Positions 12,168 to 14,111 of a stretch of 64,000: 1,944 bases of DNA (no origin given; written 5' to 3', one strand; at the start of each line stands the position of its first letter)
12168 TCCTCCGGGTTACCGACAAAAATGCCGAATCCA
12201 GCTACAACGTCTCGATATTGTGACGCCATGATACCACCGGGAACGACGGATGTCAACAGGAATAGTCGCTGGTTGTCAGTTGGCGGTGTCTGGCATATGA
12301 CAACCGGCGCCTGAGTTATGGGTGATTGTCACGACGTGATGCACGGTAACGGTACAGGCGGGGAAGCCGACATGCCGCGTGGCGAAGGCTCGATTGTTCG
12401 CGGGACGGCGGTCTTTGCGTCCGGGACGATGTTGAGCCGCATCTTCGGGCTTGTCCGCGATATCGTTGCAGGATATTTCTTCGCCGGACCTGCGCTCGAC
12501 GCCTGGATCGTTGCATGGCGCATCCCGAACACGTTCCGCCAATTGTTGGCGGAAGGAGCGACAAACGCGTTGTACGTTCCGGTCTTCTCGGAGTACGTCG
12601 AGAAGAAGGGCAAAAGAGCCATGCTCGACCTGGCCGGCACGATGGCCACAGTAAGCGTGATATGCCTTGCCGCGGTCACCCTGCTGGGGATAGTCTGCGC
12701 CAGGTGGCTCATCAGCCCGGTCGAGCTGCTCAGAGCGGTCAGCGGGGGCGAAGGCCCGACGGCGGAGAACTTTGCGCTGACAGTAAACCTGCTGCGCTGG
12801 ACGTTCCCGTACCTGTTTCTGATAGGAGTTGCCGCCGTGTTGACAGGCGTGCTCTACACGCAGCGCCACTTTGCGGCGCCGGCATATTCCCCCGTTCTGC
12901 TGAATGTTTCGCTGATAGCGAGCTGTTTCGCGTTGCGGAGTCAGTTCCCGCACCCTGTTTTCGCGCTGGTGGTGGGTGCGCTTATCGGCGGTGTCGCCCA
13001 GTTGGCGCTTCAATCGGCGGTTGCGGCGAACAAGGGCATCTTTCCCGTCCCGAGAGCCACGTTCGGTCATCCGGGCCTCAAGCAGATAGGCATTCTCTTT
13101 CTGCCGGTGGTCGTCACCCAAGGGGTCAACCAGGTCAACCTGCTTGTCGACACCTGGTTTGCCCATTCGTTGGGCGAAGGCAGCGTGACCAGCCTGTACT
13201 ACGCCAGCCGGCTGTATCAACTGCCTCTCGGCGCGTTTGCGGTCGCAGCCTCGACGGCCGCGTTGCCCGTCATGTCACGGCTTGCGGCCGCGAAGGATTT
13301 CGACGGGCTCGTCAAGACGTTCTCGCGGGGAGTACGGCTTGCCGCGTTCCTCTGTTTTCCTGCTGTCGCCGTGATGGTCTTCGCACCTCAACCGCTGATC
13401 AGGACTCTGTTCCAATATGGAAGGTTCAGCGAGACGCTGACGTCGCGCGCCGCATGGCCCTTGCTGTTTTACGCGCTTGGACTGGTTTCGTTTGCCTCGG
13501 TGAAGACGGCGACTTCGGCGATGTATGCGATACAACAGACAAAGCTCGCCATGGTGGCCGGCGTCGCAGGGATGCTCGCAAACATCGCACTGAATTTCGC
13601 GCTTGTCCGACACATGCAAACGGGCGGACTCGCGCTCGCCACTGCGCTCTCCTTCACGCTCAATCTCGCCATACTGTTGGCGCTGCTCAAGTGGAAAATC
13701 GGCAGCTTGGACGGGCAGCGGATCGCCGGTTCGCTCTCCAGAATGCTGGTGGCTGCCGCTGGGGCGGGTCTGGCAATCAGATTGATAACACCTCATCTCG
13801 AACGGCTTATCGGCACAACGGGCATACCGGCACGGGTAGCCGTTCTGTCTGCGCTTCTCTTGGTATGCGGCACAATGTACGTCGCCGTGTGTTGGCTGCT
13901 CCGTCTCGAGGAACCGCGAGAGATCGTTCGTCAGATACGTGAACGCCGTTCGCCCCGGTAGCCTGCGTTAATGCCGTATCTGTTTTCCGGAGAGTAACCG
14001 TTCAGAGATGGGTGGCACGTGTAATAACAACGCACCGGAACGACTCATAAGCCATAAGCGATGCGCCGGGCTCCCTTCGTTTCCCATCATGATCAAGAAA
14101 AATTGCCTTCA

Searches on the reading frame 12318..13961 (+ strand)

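Call 66: search_protein_families(library=pfam, proteins=[window:12318-13961:+], max_evalue=0.0001)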
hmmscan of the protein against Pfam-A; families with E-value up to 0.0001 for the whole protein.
window:12318-13961:+ (547 aa): 2 families
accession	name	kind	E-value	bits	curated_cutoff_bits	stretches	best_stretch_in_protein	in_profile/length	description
PF03023.19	MurJ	-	3.1e-99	333.1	27.4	1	50-489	1-431/451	Lipid II flippase MurJ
PF01554.23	MatE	-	9e-13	48.7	24.9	1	263-427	1-160/161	MatE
